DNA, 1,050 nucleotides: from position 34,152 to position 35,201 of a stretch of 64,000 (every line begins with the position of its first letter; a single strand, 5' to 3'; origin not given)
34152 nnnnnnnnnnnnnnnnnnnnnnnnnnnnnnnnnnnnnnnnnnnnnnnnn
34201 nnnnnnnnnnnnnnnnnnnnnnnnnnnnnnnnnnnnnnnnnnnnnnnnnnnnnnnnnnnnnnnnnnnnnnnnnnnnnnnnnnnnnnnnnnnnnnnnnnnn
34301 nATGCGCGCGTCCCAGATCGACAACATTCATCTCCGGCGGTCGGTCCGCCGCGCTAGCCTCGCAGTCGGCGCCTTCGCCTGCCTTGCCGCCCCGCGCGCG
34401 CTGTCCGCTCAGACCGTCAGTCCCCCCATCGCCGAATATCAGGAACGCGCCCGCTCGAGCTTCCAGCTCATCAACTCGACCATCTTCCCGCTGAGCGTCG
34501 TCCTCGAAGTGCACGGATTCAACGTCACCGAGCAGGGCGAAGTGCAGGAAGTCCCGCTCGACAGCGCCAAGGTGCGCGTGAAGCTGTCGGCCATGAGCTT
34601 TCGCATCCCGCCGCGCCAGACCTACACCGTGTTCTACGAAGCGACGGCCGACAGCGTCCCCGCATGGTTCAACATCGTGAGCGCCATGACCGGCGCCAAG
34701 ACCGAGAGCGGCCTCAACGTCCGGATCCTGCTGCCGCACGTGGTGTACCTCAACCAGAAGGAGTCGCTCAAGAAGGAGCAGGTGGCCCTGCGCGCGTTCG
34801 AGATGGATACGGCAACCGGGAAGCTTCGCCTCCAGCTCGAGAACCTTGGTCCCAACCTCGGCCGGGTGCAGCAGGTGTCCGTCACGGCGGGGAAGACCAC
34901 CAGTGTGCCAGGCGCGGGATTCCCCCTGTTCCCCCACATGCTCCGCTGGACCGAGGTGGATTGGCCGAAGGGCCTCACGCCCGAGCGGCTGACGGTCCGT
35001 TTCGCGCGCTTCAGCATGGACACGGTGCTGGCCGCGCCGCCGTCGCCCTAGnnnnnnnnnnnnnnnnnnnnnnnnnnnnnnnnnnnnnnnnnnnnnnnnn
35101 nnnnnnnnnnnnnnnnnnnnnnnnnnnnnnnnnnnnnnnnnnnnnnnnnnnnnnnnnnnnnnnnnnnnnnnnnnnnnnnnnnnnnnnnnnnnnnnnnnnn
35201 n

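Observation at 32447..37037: Five-gene fimbria-like operon: three paralogous secreted subunits, a chaperone-like protein and an atypical outer-membrane protein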

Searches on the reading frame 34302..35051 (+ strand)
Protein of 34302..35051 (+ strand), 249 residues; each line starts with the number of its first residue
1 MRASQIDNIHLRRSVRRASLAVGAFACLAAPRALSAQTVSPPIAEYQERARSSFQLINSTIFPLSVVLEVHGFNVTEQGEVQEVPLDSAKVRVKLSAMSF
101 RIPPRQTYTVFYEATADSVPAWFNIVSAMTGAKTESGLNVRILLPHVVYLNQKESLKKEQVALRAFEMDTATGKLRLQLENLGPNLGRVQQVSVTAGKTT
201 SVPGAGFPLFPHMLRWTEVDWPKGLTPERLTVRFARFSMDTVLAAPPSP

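Call 3: search_protein_families(library=pfam, proteins=[window:34302-35051:+], max_evalue=1)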
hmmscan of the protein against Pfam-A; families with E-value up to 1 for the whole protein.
window:34302-35051:+ (249 aa): 1 family
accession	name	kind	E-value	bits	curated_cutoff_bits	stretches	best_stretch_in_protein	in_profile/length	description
PF20297.4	MSSS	-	0.21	11.7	26.8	1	78-104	13-39/42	MutS2 and Smr-associated SH3 domain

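Call 4: search_protein_families(library=ncbifam, proteins=[window:34302-35051:+], max_evalue=1)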
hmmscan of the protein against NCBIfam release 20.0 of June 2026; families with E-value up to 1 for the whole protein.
window:34302-35051:+ (249 aa): 0 families

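Call 8: search_solved_structures(query=window:34302-35051:+, max_evalue=10)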
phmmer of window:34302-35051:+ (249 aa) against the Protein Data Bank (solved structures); distinct sequences matched with E-value up to 10: 0.

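Call 9: find_homologous_proteins(query=window:34302-35051:+)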
Query window:34302-35051:+ (249 aa): 995 proteins with E <= 0.001 among 2683 candidates; the best 120 are listed.
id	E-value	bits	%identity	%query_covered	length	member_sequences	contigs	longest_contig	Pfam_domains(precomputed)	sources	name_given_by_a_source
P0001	3.2e-158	542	100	100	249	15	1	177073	-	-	-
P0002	3.0e-148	510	94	100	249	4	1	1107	-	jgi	jgi:hypothetical protein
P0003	6.8e-148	509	94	100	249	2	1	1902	-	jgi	jgi:hypothetical protein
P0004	9.6e-148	508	94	100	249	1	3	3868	-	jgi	jgi:hypothetical protein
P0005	2.5e-147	507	94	100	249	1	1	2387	-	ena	-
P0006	7.6e-147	505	94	100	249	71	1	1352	-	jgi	jgi:hypothetical protein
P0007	3.9e-145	500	92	100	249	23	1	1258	-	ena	-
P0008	1.9e-144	497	92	100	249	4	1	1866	-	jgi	jgi:hypothetical protein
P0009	7.2e-141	486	90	100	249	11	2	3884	-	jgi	jgi:hypothetical protein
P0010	1.3e-140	485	90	100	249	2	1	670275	-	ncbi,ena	-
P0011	1.3e-140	485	89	100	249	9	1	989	-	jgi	jgi:hypothetical protein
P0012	7.5e-140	482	89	100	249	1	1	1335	-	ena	-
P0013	2.3e-139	481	89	100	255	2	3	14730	-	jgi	jgi:hypothetical protein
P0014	3.8e-139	480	89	100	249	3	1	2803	-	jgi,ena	-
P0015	1.1e-138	479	88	100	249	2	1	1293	-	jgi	jgi:hypothetical protein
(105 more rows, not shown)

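Call 14: find_related_loci(query=A2, collection=genome_contigs, flank=6000)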
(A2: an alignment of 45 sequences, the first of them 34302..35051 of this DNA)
Query A2 (249 aa) in genome_contigs; peptide patterns used: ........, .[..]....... (x = any residue, [..] = any of these).
92 stretches matched a pattern; 76 encode a relative of the query (tblastn E <= 1e-3); 75 distinct loci.
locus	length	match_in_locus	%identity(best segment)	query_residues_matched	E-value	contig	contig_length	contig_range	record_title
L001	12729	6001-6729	94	1-243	4e-153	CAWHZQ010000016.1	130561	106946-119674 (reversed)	MAG: uncultured Gemmatimonadales bacterium isolate MFD08821.bin.2.30 genome assembly, contig: contig_50879, whole genome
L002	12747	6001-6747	90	1-249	8e-150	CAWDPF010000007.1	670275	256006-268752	MAG: uncultured Gemmatimonadales bacterium isolate MFD09212.bin.4.173 genome assembly, contig: contig_2273, whole genome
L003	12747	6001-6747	88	1-249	1e-139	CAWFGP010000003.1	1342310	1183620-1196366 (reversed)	MAG: uncultured Gemmatimonadales bacterium isolate MFD04944.bin.1.216 genome assembly, contig: contig_16751, whole genom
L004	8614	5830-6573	82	1-249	4e-137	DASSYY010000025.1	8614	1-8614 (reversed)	MAG TPA_asm: Gemmatimonadales bacterium isolate SMAG_U693 k141_1401407, whole genome shotgun sequence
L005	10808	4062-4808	75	1-249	1e-124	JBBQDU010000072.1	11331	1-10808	MAG: Gemmatimonadales bacterium isolate Co_metawrap_1143 Cmw_1143_k141_12196071_length_11331_cov_10.0609, whole genome s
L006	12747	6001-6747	76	1-249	4e-123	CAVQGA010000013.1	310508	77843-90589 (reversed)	MAG: uncultured Gemmatimonadales bacterium isolate MFD08416.bin.1.3 genome assembly, contig: contig_4094, whole genome s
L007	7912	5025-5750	80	1-243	7e-123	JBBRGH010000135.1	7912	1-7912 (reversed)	MAG: Gemmatimonadales bacterium isolate Co_metawrap_2612 Cmw_2612_k141_20104081_length_7912_cov_9.0000, whole genome sho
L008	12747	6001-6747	71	1-249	2e-120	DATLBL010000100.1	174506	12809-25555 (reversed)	MAG TPA_asm: Gemmatimonadales bacterium isolate SMAG_U14297 k141_9388314, whole genome shotgun sequence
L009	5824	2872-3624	71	1-249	2e-119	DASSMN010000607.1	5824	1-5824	MAG TPA_asm: Gemmatimonadales bacterium isolate SMAG_U1199 k141_1194871, whole genome shotgun sequence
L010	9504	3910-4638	72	1-243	3e-119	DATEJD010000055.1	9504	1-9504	MAG TPA_asm: Gemmatimonadales bacterium isolate SMAG_U8855 k141_443079, whole genome shotgun sequence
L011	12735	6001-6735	73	1-245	1e-106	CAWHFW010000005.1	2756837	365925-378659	MAG: uncultured Gemmatimonadales bacterium isolate MFD00392.bin.2.68 genome assembly, contig: contig_5291, whole genome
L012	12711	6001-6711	66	6-244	5e-102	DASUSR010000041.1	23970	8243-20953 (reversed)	MAG TPA_asm: Gemmatimonadales bacterium isolate SMAG_U1741 k141_1823713, whole genome shotgun sequence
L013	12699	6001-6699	67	10-245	6e-100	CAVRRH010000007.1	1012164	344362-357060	MAG: uncultured Gemmatimonadales bacterium isolate MFD04850.bin.2.341 genome assembly, contig: contig_3744, whole genome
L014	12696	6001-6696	66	14-242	5e-100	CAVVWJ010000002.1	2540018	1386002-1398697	MAG: uncultured Gemmatimonadales bacterium isolate MFD07737.bin.1.47 genome assembly, contig: contig_38, whole genome sh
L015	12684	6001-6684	65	22-249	2e-99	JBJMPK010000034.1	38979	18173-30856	MAG: Gemmatimonadales bacterium isolate H1_16_all_fractions_metab_conc_20_65_10 k255_897719, whole genome shotgun sequen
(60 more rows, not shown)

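Call 22: search_solved_structures(query=A4, max_evalue=10, show_alignments=2)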
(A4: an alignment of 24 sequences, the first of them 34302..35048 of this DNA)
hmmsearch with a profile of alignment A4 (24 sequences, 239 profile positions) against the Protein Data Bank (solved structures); distinct sequences matched with E-value up to 10: 6.
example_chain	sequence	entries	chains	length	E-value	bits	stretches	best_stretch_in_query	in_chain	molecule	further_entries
8pkr_A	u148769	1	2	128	0.0069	18.6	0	52-92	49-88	non-specific serine/threonine protein kinase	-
1rwi_B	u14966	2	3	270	0.012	17.9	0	51-89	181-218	Serine/threonine-protein kinase pknD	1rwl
3cq4_A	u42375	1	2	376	0.41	12.8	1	70-120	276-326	Histidinol-phosphate aminotransferase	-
8pkq_A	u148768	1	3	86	0.42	12.8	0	52-85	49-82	non-specific serine/threonine protein kinase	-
3cq5_A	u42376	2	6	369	0.42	12.8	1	70-120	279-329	Histidinol-phosphate aminotransferase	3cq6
7ajq_F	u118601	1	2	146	0.93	11.7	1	76-113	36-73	Biopolymer transport protein ExbD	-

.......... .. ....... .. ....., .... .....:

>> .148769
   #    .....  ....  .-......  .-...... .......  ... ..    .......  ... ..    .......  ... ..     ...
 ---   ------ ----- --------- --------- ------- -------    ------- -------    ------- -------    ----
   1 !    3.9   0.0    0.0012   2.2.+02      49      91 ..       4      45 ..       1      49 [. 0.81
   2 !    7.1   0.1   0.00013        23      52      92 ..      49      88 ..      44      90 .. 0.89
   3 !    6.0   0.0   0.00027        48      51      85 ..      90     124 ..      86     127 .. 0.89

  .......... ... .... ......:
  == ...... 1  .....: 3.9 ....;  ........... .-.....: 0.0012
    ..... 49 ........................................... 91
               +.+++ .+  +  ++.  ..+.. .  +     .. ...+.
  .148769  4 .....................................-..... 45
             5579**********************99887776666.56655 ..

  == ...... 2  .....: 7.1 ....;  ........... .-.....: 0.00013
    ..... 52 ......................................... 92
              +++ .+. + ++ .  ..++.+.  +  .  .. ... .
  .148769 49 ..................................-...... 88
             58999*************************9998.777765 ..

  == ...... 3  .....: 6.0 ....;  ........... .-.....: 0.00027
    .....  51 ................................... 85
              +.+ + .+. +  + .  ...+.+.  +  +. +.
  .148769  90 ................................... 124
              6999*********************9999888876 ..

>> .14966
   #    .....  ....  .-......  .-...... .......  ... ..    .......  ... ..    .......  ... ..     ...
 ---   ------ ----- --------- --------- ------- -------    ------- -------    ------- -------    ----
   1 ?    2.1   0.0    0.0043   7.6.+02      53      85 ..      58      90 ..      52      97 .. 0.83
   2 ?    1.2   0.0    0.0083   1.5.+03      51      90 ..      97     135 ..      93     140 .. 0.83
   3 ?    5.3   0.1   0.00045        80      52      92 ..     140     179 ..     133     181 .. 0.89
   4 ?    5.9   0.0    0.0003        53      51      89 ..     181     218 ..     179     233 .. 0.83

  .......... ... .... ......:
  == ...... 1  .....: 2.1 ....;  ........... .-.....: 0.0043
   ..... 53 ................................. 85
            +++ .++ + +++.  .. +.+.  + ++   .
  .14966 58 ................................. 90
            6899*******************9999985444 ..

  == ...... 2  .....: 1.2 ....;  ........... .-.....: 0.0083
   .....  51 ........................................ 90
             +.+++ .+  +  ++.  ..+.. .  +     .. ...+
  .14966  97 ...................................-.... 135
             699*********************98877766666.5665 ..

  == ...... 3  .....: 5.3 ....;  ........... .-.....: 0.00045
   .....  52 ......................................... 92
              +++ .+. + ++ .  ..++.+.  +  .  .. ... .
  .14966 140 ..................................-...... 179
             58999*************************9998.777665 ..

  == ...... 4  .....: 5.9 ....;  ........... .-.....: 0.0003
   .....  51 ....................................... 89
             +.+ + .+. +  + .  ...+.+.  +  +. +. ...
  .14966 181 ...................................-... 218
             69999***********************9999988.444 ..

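Call 23: search_protein_families(library=pfam, alignment_id=A4, max_evalue=5)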
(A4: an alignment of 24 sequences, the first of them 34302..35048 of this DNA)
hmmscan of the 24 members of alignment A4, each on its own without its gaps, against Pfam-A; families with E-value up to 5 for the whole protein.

A. member 1, window:34302-35048:+ (249 aa): 1 family
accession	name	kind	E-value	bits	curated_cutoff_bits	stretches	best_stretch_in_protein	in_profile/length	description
PF20297.4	MSSS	-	0.21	11.7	26.8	1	78-104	13-39/42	MutS2 and Smr-associated SH3 domain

B. families by the number of members that match (of 24 scanned): 9 families
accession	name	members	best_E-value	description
PF07184.16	CTV_P33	4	0.088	Citrus tristeza virus P33 protein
PF20297.4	MSSS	2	0.0041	MutS2 and Smr-associated SH3 domain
PF18092.7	DraK_HK_N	2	0.029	DraK Histidine Kinase N-terminal domain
PF19187.6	HTH_PafC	2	0.11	PafC helix-turn-helix domain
PF05359.17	DUF748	1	0.0029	Domain of Unknown Function (DUF748)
PF00394.28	Cu-oxidase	1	0.043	Multicopper oxidase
PF00932.25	LTD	1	0.11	Lamin Tail Domain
PF21610.2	FlgA_N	1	0.19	Flagellar protein FlgA, N-terminal domain-like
PF06431.17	Polyoma_lg_T_C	1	0.29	Polyomavirus large T antigen C-terminus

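Call 33: predict_structure(alignment_id=A7)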
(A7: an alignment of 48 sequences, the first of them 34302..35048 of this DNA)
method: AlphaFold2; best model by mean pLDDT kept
length: 249 residues; sequences in the alignment: 48
mean_pLDDT: 74.1   pTM: 0.62
mean pLDDT of the five models: 74.1, 72.0, 71.6, 68.7, 67.8
residues with pLDDT >= 90: 59; 70-90: 107; 50-70: 37; < 50: 46
segments of 3 or more residues with pLDDT < 50: 1-41, 247-249
pLDDT, mean of each block of 10 residues (from residue 1): 35 39 45 33 63 82 83 83 82 86 85 77 66 53 62 85 92 92 90 93 89 92 89 93 64
secondary structure, 60 per line:
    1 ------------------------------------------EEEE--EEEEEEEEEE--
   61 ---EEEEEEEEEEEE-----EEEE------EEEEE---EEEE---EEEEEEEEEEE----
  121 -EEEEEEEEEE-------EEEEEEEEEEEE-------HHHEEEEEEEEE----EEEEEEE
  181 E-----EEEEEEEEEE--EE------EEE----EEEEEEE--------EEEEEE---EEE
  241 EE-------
elements in order: E43-46 E49-58 E64-75 E81-84 E91-95 E99-102 E106-116 E122-131 E139-150 E161-169 E174-181 E187-196 E207-209 E214-220 E229-234 E238-242

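Call 36: fold_search(model_id=the predicted structure, library=pdb)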
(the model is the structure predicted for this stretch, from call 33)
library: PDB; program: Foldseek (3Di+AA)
matches with E <= 10: 1864; with E <= 0.001: 173
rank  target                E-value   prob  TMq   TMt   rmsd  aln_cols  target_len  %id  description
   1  6fq0_C                8.7e-09  1.00  0.45  0.51   6.6       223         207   11  Crystal structure of the CsuC-CsuA/B chaperone-subunit preassembly complex of the archaic chaperone-usher Csu pili of  (released 2018-09-26)
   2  3q48_B                3.7e-08  1.00  0.40  0.50   6.5       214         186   12  Crystal structure of Pseudomonas aeruginosa CupB2 chaperone (released 2011-02-09)
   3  9i1y_B                5.7e-08  1.00  0.40  0.39   8.0       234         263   13  WxLIP from Enterococcus faecium (released 2026-01-28)
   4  3q48_A                8.3e-08  1.00  0.46  0.56   5.5       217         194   11  Crystal structure of Pseudomonas aeruginosa CupB2 chaperone (released 2011-02-09)
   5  3jwn_I                8.3e-08  1.00  0.42  0.50   6.3       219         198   14  Complex of FimC, FimF, FimG and FimH (released 2010-06-16)
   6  9i1y_A                9.2e-08  1.00  0.40  0.38   8.0       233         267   12  WxLIP from Enterococcus faecium (released 2026-01-28)
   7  4dwh_A                9.7e-08  1.00  0.40  0.48   6.6       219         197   16  Structure of the major type 1 pilus subunit FIMA bound to the FIMC (2.5 A resolution) (released 2012-05-30)
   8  9i25_C                1.3e-07  1.00  0.39  0.39   8.1       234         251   10  WxLIP from Enterococcus faecium locus A bound to long WxL (released 2026-01-28)
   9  9fxb_C                1.9e-07  1.00  0.41  0.49   6.1       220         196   13  Cryo-EM structure of the type 1 pilus assembly platform as part of the FimI-bound chaperone-usher pilus complex (FimDH (released 2025-06-04)
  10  5dfk                  2.2e-07  1.00  0.36  0.46   7.3       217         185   12  Crystal Structure of the Escherichia coli Common Pilus Chaperone, EcpB (released 2015-11-04)
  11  6fjy_A                2.4e-07  1.00  0.44  0.49   7.3       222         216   11  Crystal structure of CsuC-CsuE chaperone-tip adhesion subunit pre-assembly complex from archaic chaperone-usher Csu pi (released 2018-05-16)
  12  6fjy_C                2.6e-07  1.00  0.40  0.48   7.1       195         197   12  Crystal structure of CsuC-CsuE chaperone-tip adhesion subunit pre-assembly complex from archaic chaperone-usher Csu pi (released 2018-05-16)
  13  9fx8_C                2.8e-07  1.00  0.41  0.49   6.3       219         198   14  Cryo-EM structure of the FimI-bound type 1 pilus assembly platform complex - Local refinement (released 2025-06-04)
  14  5ghu                  3.0e-07  1.00  0.46  0.55   5.9       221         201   13  Crystal structure of YadV chaperone at 1.63 Angstrom (released 2017-06-28)
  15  3bwu_C                3.5e-07  1.00  0.42  0.50   6.4       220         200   15  Crystal structure of the ternary complex of FimD (N-Terminal Domain, FimDN) with FimC and the N-terminally truncated p (released 2008-03-04)
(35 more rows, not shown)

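Call 59: find_related_loci(query=A14, collection=genome_contigs, flank=5000)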
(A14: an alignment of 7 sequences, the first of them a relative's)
Query A14 (206 aa) in genome_contigs; peptide patterns used: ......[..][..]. (x = any residue, [..] = any of these).
80 stretches matched a pattern; 78 encode a relative of the query (tblastn E <= 1e-3); 78 distinct loci.
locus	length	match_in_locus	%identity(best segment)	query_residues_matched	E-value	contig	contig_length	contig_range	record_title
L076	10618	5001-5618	100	1-206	5e-139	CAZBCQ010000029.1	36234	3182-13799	MAG TPA_asm: uncultured Terriglobales bacterium isolate SRP272529_co2_229 genome assembly, contig: NODE_1674_length_3623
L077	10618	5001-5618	93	1-206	2e-130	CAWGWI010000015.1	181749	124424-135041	MAG: Terriglobia bacterium isolate MFD04428.bin.2.2 genome assembly, contig: contig_32147, whole genome shotgun sequence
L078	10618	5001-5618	89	1-206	3e-125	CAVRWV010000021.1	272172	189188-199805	MAG: Terriglobia bacterium isolate MFD05502.bin.1.63 genome assembly, contig: contig_36460, whole genome shotgun sequenc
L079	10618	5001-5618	79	1-206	1e-115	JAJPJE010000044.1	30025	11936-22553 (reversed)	MAG: Terriglobia bacterium isolate Centralia_MAG_427 k107_2165590, whole genome shotgun sequence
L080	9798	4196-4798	54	1-200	5e-72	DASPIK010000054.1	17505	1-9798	MAG TPA_asm: Terriglobales bacterium isolate SMAG_U11981 k141_101749, whole genome shotgun sequence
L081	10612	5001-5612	52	1-203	4e-72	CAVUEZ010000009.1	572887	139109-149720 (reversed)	MAG: Terriglobia bacterium isolate MFD04944.bin.2.199 genome assembly, contig: contig_35097, whole genome shotgun sequen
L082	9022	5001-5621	35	1-206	3e-36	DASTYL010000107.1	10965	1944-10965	MAG TPA_asm: Gemmatimonadaceae bacterium isolate SMAG_U2441 k141_1360394, whole genome shotgun sequence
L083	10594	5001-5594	38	1-195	2e-35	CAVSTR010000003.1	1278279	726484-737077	MAG: uncultured Gemmatimonadales bacterium isolate MFD09212.bin.1.3 genome assembly, contig: contig_43358, whole genome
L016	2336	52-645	38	1-195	1e-35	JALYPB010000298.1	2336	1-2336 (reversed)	MAG: Gemmatimonadota bacterium isolate MDV bin26 SD1454-56_k127_848334, whole genome shotgun sequence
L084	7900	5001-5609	34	1-201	4e-35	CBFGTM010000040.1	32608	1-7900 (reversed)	MAG TPA_asm: uncultured Gemmatimonadales bacterium isolate SRR28857639_binner13_Refined_3 genome assembly, contig: ERZ27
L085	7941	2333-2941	36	1-201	3e-34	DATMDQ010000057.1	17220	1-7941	MAG TPA_asm: Gemmatimonadales bacterium isolate SMAG_U13412 k141_3918883, whole genome shotgun sequence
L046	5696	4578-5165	38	1-193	1e-34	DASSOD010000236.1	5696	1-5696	MAG TPA_asm: Gemmatimonadales bacterium isolate SMAG_U1243 k141_1132315, whole genome shotgun sequence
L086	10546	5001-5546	39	1-179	4e-34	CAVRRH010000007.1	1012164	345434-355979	MAG: uncultured Gemmatimonadales bacterium isolate MFD04850.bin.2.341 genome assembly, contig: contig_3744, whole genome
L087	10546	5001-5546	40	1-179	4e-34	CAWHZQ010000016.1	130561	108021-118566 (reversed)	MAG: uncultured Gemmatimonadales bacterium isolate MFD08821.bin.2.30 genome assembly, contig: contig_50879, whole genome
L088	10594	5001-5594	37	1-195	4e-34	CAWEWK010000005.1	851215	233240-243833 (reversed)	MAG: uncultured Gemmatimonadales bacterium isolate MFD09212.bin.1.36 genome assembly, contig: contig_16145, whole genome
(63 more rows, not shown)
